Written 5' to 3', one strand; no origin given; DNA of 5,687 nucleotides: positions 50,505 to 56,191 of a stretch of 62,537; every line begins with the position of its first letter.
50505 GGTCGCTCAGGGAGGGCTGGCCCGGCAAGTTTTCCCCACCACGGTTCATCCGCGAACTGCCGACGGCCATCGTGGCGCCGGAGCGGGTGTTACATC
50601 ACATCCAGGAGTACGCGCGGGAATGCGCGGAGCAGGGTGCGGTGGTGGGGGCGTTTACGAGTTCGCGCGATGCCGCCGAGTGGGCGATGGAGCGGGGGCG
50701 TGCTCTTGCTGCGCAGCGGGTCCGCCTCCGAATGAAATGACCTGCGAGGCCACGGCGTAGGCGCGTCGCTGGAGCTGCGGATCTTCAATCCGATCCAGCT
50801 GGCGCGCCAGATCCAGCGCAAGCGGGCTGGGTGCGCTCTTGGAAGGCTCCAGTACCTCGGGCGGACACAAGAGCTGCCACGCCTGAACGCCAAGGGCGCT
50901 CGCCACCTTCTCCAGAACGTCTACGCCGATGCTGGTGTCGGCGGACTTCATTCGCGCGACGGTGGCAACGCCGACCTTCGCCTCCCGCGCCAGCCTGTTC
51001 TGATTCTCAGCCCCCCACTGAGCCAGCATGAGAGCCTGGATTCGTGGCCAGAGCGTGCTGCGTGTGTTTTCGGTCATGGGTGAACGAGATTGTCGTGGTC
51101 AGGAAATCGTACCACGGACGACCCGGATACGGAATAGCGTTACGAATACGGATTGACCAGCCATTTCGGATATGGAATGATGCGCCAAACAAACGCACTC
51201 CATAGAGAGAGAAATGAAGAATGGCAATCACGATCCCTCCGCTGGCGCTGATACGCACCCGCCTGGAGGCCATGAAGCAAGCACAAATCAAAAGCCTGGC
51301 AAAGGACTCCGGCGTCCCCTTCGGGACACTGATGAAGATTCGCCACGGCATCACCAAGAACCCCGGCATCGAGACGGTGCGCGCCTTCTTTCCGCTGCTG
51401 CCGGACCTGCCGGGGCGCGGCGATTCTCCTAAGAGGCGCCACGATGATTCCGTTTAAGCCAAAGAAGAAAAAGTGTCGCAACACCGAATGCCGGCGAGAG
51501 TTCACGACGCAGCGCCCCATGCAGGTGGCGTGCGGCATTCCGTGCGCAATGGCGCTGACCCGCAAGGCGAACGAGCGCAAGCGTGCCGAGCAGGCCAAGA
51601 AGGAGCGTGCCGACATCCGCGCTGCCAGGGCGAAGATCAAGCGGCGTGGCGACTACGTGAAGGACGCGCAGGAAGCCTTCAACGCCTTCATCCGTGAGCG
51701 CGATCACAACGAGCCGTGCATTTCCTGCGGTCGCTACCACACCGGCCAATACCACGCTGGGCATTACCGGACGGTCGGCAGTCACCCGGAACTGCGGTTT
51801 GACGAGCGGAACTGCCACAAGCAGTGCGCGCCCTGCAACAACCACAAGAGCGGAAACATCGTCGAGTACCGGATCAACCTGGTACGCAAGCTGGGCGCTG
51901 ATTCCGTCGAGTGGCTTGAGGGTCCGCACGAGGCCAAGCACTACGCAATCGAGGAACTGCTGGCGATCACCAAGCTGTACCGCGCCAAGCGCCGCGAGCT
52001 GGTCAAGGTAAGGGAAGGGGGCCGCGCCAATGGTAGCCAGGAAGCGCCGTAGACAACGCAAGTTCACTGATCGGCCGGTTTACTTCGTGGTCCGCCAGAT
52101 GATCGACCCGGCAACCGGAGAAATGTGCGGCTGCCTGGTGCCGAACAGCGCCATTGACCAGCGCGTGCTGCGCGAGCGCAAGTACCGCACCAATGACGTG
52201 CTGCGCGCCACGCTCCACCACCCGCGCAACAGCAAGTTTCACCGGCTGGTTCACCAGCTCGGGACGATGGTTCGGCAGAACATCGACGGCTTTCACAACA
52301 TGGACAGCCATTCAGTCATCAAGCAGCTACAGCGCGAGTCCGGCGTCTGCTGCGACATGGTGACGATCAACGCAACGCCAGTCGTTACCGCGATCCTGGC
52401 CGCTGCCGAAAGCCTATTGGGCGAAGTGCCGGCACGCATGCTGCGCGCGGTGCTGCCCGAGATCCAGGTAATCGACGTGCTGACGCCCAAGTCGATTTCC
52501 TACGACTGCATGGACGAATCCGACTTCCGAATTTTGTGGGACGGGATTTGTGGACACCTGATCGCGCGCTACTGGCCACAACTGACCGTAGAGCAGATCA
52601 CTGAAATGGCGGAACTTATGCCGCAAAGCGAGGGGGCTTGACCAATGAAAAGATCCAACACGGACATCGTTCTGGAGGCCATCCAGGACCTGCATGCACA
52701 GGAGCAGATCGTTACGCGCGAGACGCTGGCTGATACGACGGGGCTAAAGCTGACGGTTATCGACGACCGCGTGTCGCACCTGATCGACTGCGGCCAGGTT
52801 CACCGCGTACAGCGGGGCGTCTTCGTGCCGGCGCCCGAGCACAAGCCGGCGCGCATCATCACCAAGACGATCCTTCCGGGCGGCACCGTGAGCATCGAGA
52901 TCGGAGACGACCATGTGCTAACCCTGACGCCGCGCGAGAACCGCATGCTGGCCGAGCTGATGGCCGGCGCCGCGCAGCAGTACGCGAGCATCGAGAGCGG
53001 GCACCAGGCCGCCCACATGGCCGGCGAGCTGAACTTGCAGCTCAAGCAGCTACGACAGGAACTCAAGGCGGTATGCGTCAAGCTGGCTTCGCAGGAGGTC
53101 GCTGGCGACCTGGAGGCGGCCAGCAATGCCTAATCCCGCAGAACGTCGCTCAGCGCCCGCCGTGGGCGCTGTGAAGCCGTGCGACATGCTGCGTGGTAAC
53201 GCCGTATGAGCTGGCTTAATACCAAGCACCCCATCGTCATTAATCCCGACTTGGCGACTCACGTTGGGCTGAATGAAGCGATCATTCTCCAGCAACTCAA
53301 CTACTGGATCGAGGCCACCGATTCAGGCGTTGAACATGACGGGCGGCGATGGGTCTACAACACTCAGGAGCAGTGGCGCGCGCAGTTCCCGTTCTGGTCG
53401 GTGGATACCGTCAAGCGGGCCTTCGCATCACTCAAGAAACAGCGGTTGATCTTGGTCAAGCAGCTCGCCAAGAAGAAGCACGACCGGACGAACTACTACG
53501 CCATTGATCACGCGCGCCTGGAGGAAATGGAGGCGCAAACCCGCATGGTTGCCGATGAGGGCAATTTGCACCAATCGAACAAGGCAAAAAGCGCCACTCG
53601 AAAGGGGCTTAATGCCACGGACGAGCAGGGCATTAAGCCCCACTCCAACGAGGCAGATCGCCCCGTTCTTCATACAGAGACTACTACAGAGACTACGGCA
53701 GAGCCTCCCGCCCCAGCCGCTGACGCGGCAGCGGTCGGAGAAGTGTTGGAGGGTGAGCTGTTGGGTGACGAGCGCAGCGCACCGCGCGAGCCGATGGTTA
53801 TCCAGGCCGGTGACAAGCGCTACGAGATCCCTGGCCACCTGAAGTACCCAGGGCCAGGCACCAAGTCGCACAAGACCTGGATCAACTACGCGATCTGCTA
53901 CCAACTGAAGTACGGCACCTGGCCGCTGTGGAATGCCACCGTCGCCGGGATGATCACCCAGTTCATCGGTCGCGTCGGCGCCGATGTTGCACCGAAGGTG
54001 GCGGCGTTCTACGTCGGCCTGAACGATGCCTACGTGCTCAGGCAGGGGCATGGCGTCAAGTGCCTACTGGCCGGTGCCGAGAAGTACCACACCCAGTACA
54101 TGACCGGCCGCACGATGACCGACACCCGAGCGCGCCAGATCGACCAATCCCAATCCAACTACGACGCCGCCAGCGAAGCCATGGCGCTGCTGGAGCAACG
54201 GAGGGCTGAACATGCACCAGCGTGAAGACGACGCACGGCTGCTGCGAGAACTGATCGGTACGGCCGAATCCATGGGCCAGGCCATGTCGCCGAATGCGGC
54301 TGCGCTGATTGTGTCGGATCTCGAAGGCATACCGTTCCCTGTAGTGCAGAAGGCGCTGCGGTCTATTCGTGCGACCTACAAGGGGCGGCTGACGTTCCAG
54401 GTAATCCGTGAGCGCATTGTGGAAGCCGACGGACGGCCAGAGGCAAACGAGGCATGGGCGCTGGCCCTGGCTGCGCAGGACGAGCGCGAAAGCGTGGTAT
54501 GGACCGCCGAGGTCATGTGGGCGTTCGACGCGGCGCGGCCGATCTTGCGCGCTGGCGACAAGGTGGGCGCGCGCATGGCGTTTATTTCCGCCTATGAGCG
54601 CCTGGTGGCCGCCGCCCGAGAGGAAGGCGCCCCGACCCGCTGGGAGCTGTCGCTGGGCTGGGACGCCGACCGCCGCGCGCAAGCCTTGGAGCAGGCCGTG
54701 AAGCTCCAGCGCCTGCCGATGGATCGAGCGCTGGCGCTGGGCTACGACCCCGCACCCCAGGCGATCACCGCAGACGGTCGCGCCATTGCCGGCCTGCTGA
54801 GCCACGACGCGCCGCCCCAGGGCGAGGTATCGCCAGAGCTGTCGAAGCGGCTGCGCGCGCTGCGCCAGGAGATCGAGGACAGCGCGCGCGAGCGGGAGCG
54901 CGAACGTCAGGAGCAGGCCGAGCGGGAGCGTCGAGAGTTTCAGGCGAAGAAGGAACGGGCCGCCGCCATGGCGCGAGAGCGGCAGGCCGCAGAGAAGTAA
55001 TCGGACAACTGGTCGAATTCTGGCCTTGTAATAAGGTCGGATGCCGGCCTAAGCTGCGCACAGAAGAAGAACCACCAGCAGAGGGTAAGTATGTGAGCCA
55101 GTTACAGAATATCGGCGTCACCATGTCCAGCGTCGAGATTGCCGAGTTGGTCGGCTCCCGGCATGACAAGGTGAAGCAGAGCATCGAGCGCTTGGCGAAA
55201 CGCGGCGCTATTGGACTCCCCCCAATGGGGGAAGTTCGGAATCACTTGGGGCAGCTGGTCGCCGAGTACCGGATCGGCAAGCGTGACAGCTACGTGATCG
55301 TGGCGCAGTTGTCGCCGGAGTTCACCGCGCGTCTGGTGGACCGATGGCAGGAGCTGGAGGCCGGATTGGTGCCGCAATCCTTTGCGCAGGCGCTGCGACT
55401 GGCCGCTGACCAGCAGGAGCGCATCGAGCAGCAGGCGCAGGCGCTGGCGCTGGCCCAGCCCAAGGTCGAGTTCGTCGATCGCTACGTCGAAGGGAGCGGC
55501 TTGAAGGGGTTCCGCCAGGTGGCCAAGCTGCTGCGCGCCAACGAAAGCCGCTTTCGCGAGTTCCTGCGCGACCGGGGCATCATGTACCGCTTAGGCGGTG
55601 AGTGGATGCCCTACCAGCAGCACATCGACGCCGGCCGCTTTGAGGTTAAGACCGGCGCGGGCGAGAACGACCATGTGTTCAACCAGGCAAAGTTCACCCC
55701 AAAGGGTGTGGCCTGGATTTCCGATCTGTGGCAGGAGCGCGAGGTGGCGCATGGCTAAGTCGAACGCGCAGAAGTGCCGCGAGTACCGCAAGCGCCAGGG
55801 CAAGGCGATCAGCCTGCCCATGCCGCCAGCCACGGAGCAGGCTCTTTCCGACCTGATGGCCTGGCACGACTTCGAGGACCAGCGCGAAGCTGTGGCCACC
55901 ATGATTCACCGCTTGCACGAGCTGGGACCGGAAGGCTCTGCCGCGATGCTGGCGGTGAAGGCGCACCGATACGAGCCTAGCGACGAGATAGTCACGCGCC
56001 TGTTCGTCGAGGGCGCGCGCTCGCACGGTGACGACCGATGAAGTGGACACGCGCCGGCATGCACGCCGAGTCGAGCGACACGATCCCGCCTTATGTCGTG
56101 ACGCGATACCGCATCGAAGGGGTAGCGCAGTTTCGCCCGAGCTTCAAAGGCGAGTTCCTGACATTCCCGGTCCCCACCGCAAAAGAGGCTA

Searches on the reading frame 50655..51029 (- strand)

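Call 20: search_protein_families(library=pfam, max_evalue=0.01, proteins=[window:50655-51029:-])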
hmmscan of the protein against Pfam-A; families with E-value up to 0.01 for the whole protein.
window:50655-51029:- (124 aa): 2 families
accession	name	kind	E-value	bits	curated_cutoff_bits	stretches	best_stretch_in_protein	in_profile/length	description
PF01381.28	HTH_3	-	8.2e-05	23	23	1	10-48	12-50/55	Helix-turn-helix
PF13443.12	HTH_26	-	0.00015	22.4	22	1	7-53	11-57/63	Cro/C1-type HTH DNA-binding domain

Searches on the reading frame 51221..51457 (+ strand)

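Call 20: search_protein_families(library=pfam, max_evalue=0.01, proteins=[window:51221-51457:+])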
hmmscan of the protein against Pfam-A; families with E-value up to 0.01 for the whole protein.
window:51221-51457:+ (78 aa): 0 families

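Call 38: search_protein_families(library=phrogs, max_evalue=0.001, proteins=[window:51221-51457:+])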
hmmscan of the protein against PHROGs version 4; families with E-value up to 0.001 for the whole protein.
window:51221-51457:+ (78 aa): 2 families
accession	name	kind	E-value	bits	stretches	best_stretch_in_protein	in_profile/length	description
phrog_9425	-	transcription regulation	1.2e-09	38.8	1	8-57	9-57/72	transcriptional repressor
phrog_18104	-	transcription regulation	0.00038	21.3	1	9-54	5-46/57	transcriptional regulator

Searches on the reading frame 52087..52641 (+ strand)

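Call 20: search_protein_families(library=pfam, max_evalue=0.01, proteins=[window:52087-52641:+])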
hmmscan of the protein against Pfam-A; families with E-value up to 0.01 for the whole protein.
window:52087-52641:+ (184 aa): 0 families

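Call 38: search_protein_families(library=phrogs, max_evalue=0.001, proteins=[window:52087-52641:+])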
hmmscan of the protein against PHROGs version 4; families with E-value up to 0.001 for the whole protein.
window:52087-52641:+ (184 aa): 1 family
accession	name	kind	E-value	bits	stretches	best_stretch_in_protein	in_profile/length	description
phrog_319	-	DNA, RNA and nucleotide metabolism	8.7e-25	88.2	1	7-170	4-144/159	NinB/ Orf homologous recombination mediator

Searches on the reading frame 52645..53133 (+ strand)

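Call 20: search_protein_families(library=pfam, max_evalue=0.01, proteins=[window:52645-53133:+])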
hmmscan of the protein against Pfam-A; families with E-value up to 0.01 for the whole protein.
window:52645-53133:+ (162 aa): 0 families

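Call 38: search_protein_families(library=phrogs, max_evalue=0.001, proteins=[window:52645-53133:+])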
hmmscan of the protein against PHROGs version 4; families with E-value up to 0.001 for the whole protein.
window:52645-53133:+ (162 aa): 1 family
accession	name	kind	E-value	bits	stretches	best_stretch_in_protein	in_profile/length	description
phrog_8117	-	unknown function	1.3e-58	198.1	1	1-147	10-155/166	-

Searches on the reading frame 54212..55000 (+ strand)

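Call 20: search_protein_families(library=pfam, max_evalue=0.01, proteins=[window:54212-55000:+])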
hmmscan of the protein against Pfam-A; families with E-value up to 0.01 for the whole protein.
window:54212-55000:+ (262 aa): 0 families

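Call 38: search_protein_families(library=phrogs, max_evalue=0.001, proteins=[window:54212-55000:+])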
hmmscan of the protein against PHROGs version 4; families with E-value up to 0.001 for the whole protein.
window:54212-55000:+ (262 aa): 2 families
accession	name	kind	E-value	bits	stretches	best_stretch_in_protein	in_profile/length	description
phrog_6028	-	unknown function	1.4e-79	268.3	1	3-261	3-261/265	-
phrog_1524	-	unknown function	4.3e-08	34.3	1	78-242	89-213/252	-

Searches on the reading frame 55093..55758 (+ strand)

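Call 20: search_protein_families(library=pfam, max_evalue=0.01, proteins=[window:55093-55758:+])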
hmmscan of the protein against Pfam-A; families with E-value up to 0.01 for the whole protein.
window:55093-55758:+ (221 aa): 2 families
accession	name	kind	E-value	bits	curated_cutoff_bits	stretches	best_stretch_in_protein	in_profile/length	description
PF03374.19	ANT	-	1.5e-27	96.5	25.3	1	116-215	2-107/108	Phage antirepressor protein KilAC domain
PF09669.15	Phage_pRha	-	6.2e-09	36.7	29.9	1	11-89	1-90/91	Phage regulatory protein Rha (Phage_pRha)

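Call 94: search_protein_families(library=ncbifam, max_evalue=0.01, proteins=[window:55093-55758:+])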
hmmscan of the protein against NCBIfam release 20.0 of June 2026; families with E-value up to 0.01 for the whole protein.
window:55093-55758:+ (221 aa): 0 families

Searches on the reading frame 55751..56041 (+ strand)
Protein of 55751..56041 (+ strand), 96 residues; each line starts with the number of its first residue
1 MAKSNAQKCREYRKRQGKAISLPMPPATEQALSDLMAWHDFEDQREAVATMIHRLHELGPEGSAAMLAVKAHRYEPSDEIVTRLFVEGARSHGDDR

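Call 20: search_protein_families(library=pfam, max_evalue=0.01, proteins=[window:55751-56041:+])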
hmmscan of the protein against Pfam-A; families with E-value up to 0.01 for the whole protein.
window:55751-56041:+ (96 aa): 0 families

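Call 38: search_protein_families(library=phrogs, max_evalue=0.001, proteins=[window:55751-56041:+])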
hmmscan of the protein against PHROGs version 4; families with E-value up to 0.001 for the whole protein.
window:55751-56041:+ (96 aa): 2 families
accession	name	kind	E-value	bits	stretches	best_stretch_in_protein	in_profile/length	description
phrog_5439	-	unknown function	5.8e-24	85.4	1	1-87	1-91/106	-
phrog_4093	-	unknown function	7.3e-05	23.9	1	6-66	20-83/98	-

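Call 45: find_homologous_proteins(query=window:55751-56038:+, max_evalue=0.001)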
Query window:55751-56038:+ (96 aa): 15 proteins with E <= 0.001 among 15 candidates.
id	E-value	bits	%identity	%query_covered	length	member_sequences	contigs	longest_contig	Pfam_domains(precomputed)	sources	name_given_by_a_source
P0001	2.2e-57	209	100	100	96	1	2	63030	-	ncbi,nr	ncbi:hypothetical protein vBPaeMUSP18_49 [Pseudomonas phage vB_PaeM_USP_18]|nr:hypothetical protein 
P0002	9.4e-50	184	86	100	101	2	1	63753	-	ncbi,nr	ncbi:hypothetical protein 8P_042 [Pseudomonas phage 8P]|nr:hypothetical protein 8P_042 [Pseudomonas 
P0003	3.8e-46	173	83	99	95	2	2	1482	-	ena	-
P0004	9.7e-46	171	81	99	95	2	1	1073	-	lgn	-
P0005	1.1e-39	152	82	92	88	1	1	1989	-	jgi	-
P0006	4.2e-39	150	72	99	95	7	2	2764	-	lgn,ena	-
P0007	5.9e-32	127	67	93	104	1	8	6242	-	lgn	-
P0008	3.8e-30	122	68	88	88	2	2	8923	-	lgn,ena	-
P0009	1.4e-28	117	60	98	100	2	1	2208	-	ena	-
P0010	5.2e-24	102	55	96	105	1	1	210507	-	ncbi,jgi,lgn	-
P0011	3.4e-22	96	51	97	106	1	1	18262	-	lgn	-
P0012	2.0e-21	94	52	95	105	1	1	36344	-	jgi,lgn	-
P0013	3.5e-11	61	46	84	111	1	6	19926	-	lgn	-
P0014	8.2e-11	60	45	88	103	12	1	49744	-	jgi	jgi:hypothetical protein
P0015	2.9e-10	58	42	90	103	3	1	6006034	-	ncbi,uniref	ncbi:hypothetical protein AB4P93_03640 [Pseudomonas sp. B26140]|uniref:hypothetical protein n=1 Tax=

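Call 46: find_encoding_contigs(protein=P0008, flank=8000, max_places=2)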
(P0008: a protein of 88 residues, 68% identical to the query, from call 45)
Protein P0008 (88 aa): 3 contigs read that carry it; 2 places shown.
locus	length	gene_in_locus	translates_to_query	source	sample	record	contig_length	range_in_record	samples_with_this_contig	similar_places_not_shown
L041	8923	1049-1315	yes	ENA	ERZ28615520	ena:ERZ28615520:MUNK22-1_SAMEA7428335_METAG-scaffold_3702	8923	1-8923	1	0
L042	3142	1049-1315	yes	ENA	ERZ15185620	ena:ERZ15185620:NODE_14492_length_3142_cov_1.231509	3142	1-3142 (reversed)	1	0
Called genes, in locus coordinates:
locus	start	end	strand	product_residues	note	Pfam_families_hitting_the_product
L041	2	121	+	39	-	?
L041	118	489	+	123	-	-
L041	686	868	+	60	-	PF07131:DUF1382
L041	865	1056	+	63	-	-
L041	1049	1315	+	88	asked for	-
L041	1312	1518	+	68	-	-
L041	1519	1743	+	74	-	-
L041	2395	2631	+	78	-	-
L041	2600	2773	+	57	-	-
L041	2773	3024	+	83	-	-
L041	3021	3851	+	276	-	-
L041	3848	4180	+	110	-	-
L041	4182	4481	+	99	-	-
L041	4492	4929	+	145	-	PF20661:SutA-RBD (weak)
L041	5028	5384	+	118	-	-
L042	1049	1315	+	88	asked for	-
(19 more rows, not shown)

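Call 47: find_encoding_contigs(protein=P0007, flank=8000, max_places=3)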
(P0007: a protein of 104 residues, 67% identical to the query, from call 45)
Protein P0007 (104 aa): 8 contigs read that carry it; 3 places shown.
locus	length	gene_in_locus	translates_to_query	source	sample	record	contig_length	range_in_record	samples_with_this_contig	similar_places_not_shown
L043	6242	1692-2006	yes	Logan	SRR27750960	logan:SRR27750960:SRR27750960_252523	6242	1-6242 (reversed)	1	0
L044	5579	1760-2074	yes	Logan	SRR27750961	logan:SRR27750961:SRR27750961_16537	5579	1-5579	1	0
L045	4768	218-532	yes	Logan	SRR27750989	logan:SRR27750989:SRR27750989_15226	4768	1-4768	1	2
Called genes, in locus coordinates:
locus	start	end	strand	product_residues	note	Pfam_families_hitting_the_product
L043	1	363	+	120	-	?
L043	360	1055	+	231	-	PF06992:Phage_lambda_P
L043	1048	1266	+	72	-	-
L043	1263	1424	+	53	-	-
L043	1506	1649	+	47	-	-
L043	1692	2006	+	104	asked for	-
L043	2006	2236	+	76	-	-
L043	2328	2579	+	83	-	-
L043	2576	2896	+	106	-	-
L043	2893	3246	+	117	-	-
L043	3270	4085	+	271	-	-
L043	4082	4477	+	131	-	-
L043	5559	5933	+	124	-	-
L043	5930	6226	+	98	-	-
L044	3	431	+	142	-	?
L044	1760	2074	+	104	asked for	-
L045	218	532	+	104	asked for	-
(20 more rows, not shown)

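Call 48: find_encoding_contigs(protein=P0010, flank=10000, max_places=1)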
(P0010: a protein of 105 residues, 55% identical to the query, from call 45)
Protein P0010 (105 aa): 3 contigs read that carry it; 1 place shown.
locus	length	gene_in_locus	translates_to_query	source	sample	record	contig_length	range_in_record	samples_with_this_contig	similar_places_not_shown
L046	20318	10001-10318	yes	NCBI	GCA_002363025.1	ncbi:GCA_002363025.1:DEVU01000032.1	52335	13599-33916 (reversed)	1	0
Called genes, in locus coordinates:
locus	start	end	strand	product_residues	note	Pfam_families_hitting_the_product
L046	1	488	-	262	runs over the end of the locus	-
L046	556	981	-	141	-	-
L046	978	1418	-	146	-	-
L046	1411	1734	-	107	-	-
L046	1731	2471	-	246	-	PF09669:Phage_pRha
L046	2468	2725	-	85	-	-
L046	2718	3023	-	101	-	-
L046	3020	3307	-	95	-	-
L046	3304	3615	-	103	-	-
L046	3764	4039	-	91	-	-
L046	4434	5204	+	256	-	PF12844:HTH_19, PF01381:HTH_3, PF13443:HTH_26 (weak), PF13560:HTH_31, PF00717:Peptidase_S24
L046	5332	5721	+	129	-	PF00196:GerE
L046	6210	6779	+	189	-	-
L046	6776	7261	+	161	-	-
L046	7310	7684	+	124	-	-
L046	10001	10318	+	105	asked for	-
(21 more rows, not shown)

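Call 53: find_encoding_contigs(protein=P0011, flank=10000, max_places=1)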
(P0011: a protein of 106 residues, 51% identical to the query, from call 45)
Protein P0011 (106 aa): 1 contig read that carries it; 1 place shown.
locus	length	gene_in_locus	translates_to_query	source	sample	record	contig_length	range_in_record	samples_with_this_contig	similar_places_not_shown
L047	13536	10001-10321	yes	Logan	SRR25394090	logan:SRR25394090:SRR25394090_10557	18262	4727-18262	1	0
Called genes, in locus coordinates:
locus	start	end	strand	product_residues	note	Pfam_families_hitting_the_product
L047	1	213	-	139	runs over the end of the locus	-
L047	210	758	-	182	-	-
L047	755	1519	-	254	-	PF02498:Bro-N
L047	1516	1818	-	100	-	-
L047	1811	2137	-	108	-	-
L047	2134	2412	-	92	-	-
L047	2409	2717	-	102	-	-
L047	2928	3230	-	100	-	PF09048:Cro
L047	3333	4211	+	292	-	PF00717:Peptidase_S24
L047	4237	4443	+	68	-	PF02599:CsrA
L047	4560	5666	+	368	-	-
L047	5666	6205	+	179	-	-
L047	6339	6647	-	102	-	PF07867:DUF1654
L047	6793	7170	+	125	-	PF00196:GerE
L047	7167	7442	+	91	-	-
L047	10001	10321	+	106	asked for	-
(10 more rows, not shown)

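Call 54: find_encoding_contigs(protein=P0012, flank=10000, max_places=1)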
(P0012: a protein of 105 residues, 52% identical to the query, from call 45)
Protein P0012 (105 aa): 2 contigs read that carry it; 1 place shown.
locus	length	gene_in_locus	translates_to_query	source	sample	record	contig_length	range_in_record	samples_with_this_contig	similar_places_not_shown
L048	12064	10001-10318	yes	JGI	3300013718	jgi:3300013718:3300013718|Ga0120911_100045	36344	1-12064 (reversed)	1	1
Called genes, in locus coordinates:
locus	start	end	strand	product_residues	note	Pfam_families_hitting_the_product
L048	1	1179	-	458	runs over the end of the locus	PF00772:DnaB, PF13481:AAA_25, PF03796:DnaB_C, PF06745:ATPase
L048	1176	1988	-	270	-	PF01695:IstB_IS21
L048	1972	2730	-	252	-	PF13730:HTH_36 (weak)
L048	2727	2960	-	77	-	-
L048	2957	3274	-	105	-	-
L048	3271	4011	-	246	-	PF09669:Phage_pRha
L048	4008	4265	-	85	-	-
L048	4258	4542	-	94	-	-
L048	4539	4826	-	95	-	-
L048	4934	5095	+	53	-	-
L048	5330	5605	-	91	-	PF14549:P22_Cro, PF15943:YdaS_toxin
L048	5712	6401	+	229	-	PF01381:HTH_3, PF15943:YdaS_toxin (faint), PF00717:Peptidase_S24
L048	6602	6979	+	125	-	PF00196:GerE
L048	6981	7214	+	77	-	-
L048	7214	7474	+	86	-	-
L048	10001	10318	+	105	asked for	-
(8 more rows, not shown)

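Call 55: find_encoding_contigs(protein=P0006, flank=5000, max_places=2)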
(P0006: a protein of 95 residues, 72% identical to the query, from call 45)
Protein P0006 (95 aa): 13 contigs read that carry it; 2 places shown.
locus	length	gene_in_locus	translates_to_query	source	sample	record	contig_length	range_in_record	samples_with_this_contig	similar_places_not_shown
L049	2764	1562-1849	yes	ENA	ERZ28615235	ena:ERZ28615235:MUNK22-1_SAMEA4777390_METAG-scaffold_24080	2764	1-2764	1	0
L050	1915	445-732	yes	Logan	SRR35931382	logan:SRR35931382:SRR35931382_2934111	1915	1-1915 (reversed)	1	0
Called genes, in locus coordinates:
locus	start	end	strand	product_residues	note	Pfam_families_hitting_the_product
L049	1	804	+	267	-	?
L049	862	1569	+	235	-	PF09669:Phage_pRha (weak), PF03374:ANT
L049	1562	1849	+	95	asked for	-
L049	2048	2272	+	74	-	-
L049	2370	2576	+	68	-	-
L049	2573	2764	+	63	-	?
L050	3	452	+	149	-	?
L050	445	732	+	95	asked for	-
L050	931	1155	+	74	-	-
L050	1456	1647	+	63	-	-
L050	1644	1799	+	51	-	-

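Call 59: find_encoding_contigs(protein=P0003, flank=5000, max_places=3)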
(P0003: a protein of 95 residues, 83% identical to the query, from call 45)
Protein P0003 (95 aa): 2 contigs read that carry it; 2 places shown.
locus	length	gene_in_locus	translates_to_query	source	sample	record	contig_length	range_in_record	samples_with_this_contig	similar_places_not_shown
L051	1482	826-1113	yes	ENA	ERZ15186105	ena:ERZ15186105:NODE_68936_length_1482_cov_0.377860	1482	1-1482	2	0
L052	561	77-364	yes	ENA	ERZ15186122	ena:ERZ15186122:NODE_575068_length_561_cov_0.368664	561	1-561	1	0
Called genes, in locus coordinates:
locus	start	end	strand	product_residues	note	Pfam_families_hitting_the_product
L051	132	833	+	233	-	PF03374:ANT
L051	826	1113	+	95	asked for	-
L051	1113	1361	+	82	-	-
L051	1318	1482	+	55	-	?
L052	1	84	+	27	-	?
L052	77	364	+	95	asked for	-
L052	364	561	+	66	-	?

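Call 60: find_encoding_contigs(protein=P0009, flank=5000, max_places=3)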
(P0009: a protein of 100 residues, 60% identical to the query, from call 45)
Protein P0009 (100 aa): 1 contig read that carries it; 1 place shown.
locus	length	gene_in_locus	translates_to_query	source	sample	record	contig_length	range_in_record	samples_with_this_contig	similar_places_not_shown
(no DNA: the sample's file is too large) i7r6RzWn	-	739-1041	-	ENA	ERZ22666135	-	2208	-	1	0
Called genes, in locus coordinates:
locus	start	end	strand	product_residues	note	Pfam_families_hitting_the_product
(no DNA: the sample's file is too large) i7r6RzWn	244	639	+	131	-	-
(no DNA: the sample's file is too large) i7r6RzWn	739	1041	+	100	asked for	-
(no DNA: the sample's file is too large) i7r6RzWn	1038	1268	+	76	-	-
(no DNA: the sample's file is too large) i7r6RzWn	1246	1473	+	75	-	PF12844:HTH_19 (weak)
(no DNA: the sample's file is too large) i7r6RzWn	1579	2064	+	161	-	PF11672:DUF3268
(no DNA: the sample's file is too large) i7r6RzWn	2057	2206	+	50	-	?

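Call 61: find_encoding_contigs(protein=P0004, flank=5000, max_places=3)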
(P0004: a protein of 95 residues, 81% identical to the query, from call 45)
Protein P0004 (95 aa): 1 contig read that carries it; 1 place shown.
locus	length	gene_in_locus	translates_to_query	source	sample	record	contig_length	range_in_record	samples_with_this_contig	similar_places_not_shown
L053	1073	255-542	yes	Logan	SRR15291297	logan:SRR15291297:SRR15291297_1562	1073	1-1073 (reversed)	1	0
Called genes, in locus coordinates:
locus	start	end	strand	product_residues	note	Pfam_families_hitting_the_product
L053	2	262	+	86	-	?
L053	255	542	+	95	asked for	-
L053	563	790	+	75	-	-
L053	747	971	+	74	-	PF01381:HTH_3 (faint)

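Call 94: search_protein_families(library=ncbifam, max_evalue=0.01, proteins=[window:55751-56041:+])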
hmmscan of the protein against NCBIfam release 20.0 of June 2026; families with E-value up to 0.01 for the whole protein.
window:55751-56041:+ (96 aa): 0 families

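Call 105: search_solved_structures(query=A4, max_evalue=1)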
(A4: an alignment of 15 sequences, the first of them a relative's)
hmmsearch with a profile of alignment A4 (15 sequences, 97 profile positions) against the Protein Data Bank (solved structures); distinct sequences matched with E-value up to 1: 0.
